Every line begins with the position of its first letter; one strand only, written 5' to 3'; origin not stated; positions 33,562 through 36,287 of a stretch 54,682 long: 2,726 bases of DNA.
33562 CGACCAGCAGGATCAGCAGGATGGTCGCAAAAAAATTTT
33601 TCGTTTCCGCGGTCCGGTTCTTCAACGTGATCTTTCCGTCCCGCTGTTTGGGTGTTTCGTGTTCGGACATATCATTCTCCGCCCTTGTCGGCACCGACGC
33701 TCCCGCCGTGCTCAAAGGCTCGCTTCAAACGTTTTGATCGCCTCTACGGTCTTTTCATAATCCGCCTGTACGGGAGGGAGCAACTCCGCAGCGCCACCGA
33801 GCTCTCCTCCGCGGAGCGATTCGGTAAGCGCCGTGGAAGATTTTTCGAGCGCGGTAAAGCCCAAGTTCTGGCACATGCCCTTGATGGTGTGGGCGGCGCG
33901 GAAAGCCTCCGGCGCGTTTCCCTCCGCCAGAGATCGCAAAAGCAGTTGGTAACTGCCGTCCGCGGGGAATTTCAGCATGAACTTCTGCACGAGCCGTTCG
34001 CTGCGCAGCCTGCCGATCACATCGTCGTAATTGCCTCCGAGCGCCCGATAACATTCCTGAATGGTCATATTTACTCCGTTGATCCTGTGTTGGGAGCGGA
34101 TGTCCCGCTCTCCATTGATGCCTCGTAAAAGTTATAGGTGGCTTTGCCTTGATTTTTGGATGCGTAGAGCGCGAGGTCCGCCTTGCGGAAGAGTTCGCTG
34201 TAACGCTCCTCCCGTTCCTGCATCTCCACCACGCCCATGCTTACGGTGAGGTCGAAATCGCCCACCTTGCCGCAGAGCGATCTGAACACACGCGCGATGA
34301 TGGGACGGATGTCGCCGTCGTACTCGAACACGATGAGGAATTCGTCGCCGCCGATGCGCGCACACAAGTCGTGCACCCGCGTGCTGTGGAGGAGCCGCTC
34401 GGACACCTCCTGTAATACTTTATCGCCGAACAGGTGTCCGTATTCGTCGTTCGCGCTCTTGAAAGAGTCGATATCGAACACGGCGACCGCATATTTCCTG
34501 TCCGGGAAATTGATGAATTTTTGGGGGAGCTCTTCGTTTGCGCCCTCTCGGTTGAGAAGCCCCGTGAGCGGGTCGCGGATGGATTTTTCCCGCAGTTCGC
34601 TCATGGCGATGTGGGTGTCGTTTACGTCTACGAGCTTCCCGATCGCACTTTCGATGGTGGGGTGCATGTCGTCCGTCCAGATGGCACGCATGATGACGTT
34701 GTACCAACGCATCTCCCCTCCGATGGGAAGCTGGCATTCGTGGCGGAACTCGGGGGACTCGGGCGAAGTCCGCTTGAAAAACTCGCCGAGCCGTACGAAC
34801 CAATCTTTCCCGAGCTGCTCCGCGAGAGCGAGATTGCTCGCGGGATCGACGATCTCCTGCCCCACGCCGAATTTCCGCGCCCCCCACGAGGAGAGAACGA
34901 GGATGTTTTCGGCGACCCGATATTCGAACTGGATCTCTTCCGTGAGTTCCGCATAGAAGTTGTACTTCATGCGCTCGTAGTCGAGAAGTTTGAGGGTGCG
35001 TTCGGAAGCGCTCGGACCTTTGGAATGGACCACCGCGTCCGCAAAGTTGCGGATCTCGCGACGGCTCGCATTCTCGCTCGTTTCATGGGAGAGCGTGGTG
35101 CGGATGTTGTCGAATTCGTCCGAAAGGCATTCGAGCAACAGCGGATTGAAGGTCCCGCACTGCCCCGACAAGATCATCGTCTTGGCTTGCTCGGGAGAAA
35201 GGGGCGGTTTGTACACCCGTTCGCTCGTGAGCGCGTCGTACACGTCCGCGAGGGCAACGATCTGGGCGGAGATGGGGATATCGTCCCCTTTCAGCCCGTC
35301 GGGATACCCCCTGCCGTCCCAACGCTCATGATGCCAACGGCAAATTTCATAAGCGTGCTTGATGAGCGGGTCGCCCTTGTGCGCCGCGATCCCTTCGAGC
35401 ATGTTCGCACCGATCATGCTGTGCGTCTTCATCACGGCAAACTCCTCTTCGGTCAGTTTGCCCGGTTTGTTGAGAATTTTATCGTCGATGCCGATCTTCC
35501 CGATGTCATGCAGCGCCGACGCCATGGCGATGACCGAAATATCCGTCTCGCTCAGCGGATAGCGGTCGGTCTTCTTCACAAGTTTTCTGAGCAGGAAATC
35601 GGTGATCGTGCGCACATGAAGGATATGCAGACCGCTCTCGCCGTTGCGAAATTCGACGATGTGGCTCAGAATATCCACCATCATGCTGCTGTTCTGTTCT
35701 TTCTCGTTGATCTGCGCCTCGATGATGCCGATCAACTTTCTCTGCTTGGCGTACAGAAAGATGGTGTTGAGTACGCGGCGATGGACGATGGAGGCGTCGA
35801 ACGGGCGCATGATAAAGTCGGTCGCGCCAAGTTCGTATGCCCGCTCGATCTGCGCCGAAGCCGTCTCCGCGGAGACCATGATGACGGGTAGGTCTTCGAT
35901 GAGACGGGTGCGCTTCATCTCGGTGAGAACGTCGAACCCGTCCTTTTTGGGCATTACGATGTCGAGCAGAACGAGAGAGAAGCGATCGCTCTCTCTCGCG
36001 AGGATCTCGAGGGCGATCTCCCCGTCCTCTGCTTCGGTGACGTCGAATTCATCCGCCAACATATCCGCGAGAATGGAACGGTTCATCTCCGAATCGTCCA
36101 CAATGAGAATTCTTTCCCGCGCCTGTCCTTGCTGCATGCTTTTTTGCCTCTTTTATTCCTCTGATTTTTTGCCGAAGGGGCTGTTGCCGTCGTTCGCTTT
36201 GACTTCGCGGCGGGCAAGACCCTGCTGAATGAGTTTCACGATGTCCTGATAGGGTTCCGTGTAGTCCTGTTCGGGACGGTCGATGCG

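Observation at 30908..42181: Three hybrid kinases, one Hpt and one c-di-GMP enzyme: a convergent phosphorelay wrapped around the pilus genes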

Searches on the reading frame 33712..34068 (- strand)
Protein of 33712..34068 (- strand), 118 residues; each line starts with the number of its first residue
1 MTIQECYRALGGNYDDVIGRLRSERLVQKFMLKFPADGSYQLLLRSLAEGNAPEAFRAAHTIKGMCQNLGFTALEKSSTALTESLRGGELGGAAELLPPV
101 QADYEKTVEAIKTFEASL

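Call 3: search_protein_families(library=pfam, proteins=[window:33712-34068:-], max_evalue=0.01)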
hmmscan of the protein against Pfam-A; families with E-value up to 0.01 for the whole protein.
window:33712-34068:- (118 aa): 1 family
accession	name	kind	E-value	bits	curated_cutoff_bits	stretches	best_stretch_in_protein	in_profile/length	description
PF01627.28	Hpt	-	1.3e-09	38.6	24.6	1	43-105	17-79/84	Hpt domain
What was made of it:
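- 33712..34068 (-): Monodomain Hpt phosphotransfer protein. His60 lies in the AAHTIKG motif. Pfam Hpt (call 3).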

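Call 29: search_protein_families(library=ncbifam, proteins=[window:33712-34068:-], max_evalue=0.00001)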
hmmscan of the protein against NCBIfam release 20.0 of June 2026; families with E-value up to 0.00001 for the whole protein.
window:33712-34068:- (118 aa): 0 families

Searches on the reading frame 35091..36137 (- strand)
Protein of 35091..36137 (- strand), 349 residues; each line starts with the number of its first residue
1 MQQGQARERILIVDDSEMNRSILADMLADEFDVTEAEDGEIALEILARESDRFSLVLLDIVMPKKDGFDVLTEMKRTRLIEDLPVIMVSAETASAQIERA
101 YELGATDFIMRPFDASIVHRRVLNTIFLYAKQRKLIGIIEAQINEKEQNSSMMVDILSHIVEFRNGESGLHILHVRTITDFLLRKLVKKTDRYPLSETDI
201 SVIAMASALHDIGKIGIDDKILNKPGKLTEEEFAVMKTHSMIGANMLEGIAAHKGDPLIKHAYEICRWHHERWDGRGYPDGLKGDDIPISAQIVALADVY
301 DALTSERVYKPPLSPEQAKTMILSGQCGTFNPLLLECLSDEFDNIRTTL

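Call 54: search_solved_structures(query=window:35091-36137:-, max_evalue=1e-10, show_alignments=2)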
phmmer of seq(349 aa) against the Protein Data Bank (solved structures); distinct sequences matched with E-value up to 1e-10: 76 (the best 60 are shown).
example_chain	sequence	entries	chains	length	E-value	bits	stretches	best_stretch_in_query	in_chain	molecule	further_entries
4mcw_A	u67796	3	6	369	6.6e-34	121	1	151-341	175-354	Metal dependent phosphohydrolase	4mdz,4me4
4r8z_A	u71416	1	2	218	9.3e-34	120.5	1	148-338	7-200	Cyclic di-GMP phosphodiesterase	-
5z7c_A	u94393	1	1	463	1.5e-27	100.1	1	157-320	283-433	3'3'-cGAMP-specific phosphodiesterase 3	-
2wb4_A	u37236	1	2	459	3.3e-18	69.4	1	8-124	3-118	DIGUANYLATE CYCLASE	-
9g85_A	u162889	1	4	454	3.5e-18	69.3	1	8-124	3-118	Response regulator PleD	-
1w25_A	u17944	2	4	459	3.5e-18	69.3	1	9-124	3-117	STALKED-CELL DIFFERENTIATION CONTROLLING PROTEIN | RESPONSE REGULATOR PLED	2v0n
9g86_A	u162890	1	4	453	3.7e-18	69.3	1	9-124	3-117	Response regulator PleD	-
9rbz_A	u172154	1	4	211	2.4e-16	63.3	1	193-338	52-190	HD domain/sensory box protein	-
9rc0_A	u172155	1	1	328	6.6e-16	61.9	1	193-338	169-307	HD domain/sensory box protein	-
4uhj_A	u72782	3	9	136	4.6e-15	59.1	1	9-120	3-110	TRANSCRIPTIONAL REGULATORY PROTEIN CPXR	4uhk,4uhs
6azr_B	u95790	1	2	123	8.1e-14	55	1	8-117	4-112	Chemotaxis regulator-transmits chemoreceptor signals to flagelllar motor components CheY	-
3dge_C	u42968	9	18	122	8.9e-14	54.9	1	8-117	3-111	Response regulator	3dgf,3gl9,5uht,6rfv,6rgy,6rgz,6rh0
4ja2_A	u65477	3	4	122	3.3e-13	53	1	8-117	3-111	Response regulator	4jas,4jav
9xzo_A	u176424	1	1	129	3.4e-13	53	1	9-124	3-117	De novo protein M1X0B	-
4hns_A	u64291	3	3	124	4.8e-13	52.5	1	8-123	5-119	Chemotaxis protein CheY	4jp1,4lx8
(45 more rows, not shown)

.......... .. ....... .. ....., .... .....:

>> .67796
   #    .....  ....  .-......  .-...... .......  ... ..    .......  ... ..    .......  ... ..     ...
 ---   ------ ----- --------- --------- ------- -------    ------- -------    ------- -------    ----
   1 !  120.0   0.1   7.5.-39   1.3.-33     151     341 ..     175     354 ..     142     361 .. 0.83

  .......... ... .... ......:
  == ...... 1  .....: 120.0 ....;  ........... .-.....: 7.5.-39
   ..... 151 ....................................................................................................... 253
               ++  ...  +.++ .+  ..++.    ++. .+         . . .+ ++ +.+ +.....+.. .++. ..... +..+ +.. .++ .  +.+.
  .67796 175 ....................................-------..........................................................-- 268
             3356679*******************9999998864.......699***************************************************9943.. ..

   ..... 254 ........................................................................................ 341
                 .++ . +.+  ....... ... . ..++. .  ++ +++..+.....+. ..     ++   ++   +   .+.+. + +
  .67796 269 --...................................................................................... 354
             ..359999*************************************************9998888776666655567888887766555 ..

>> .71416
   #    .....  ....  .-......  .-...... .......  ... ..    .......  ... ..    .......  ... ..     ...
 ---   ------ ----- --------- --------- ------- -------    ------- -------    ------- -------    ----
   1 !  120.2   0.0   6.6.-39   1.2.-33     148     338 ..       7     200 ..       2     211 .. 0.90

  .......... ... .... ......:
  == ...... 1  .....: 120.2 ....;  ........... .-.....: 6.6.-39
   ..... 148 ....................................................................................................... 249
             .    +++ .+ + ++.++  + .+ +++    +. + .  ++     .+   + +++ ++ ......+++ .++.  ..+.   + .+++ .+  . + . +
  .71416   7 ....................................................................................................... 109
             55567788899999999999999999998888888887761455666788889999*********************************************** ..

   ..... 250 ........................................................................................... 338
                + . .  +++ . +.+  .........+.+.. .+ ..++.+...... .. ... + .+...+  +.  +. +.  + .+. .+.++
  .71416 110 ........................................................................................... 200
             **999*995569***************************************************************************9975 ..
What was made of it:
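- On HD-GYP c-di-GMP phosphodiesterase: phmmer E 6.6e-34 to PmGH (call 54).
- V. cholerae cGAMP phosphodiesterase 3 (PDB 5z7c) is the third-best PDB sequence hit, E 1.5e-27 (call 54).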

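Call 60: search_protein_representatives(protein=window:35091-36137:-)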
Query: 349 residues. Proteins with E-value up to 0.001 (for the whole library): 527020; up to 1e-10: 141100; up to 1e-30: 9428. The best 150 are listed.
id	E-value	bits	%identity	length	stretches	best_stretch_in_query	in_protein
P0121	2.8e-139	480.5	61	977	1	6-348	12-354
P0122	1.4e-138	478.2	63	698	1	7-341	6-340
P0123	1.5e-137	474.8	62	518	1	8-347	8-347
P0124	1.8e-136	471.2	61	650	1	7-348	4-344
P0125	7.9e-136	469.2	62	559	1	7-347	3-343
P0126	1.8e-135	468.0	62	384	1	6-341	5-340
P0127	3.9e-135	466.9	61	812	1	7-346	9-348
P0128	6.1e-135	466.2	62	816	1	8-343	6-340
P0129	3.3e-134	463.8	51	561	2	8-339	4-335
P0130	4.1e-134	463.5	61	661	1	7-348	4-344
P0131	7.4e-133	459.4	63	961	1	6-342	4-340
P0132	1.1e-130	452.3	61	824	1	8-339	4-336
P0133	1.9e-130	451.5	58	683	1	6-342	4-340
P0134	2.2e-130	451.3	59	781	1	4-346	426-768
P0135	2.9e-130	450.9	60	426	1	7-347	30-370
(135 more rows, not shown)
